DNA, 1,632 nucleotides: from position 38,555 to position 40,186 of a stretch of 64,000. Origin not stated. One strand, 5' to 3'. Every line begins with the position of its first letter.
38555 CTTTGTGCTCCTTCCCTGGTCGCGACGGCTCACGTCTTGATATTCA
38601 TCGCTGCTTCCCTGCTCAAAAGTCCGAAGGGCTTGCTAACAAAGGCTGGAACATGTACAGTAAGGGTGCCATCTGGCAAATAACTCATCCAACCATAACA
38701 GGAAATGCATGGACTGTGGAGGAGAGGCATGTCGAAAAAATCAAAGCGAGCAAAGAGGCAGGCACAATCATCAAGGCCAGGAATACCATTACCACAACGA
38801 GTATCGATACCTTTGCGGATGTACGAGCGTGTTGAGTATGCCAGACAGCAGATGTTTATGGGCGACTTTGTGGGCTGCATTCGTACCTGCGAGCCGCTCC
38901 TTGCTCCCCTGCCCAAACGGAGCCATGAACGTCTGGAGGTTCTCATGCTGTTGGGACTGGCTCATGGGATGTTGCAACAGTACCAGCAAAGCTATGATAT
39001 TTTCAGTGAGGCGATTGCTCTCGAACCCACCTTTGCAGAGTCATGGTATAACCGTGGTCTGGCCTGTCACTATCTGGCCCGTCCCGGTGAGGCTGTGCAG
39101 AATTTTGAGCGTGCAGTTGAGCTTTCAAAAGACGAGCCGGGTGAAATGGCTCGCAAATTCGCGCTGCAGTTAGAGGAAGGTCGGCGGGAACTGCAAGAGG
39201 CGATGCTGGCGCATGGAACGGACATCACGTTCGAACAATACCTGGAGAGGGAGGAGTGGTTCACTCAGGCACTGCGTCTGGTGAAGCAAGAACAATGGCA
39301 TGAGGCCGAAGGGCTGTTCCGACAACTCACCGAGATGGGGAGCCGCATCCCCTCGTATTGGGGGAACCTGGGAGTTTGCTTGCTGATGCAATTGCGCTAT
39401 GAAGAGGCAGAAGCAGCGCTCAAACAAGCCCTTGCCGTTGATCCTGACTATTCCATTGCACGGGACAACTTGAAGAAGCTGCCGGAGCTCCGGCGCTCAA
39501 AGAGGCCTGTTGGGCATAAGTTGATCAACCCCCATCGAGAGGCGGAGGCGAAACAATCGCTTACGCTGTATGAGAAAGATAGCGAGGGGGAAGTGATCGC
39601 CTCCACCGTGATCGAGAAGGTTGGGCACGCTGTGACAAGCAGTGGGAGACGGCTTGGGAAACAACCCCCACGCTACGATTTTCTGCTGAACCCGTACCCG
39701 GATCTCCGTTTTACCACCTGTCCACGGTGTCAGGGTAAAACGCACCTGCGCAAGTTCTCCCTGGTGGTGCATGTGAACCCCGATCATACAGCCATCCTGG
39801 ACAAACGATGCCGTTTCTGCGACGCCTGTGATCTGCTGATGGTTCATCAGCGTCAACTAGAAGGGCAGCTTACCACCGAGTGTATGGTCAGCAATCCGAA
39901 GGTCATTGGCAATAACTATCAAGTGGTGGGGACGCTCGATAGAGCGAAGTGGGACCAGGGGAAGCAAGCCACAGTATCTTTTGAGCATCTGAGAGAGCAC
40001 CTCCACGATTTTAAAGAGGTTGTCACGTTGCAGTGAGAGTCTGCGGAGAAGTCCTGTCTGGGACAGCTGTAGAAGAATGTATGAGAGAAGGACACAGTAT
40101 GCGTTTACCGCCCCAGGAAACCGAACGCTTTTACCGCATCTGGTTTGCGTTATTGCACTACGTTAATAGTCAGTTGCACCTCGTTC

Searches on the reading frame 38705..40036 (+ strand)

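Call 5: search_protein_families(library=pfam, proteins=[window:38705-40036:+], max_evalue=0.001)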
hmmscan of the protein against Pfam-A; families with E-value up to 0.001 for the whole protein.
window:38705-40036:+ (443 aa): 13 families
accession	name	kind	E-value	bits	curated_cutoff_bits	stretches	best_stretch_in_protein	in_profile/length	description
PF00515.34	TPR_1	-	4.1e-21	74.3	27.8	2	218-249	3-34/34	Tetratricopeptide repeat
PF07719.23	TPR_2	-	1.2e-20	72.3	27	2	217-249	2-34/34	Tetratricopeptide repeat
PF13432.12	TPR_16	-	6.8e-14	52.4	32.7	1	187-248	2-63/65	Tetratricopeptide repeat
PF13181.12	TPR_8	-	6.2e-13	48.2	25.7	1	111-143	1-33/34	Tetratricopeptide repeat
PF13424.12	TPR_12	-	4.9e-10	39.9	30.1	1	194-246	15-75/77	Tetratricopeptide repeat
PF13414.12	TPR_11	-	1.1e-09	38.2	26.8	0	92-121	9-38/42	TPR repeat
PF13428.12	TPR_14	-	3.8e-09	36.8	23.5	0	219-253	4-38/44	Tetratricopeptide repeat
PF13431.12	TPR_17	-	4.1e-09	36.4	24.4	1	100-132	2-34/34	Tetratricopeptide repeat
PF12895.13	ANAPC3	-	1.9e-07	31.7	27.2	0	71-136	17-81/82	Anaphase-promoting complex, cyclosome, subunit 3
PF14559.12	TPR_19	-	3.6e-07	30.8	25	1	192-249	1-58/68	Tetratricopeptide repeat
PF13371.12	TPR_9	-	1.1e-05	25.8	35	0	97-144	15-62/73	Tetratricopeptide repeat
PF23914.1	TPR_CcmH_CycH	-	2.7e-05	24.5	42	0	42-103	87-147/158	Cytochrome c-type biogenesis protein H TPR domain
PF13176.12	TPR_7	-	6.3e-05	23.2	27.9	0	220-248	3-31/36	Tetratricopeptide repeat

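Call 6: search_protein_families(library=padloc, proteins=[window:38705-40036:+], max_evalue=0.001)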
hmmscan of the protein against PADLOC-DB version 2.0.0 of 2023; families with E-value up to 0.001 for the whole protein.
window:38705-40036:+ (443 aa): 0 families
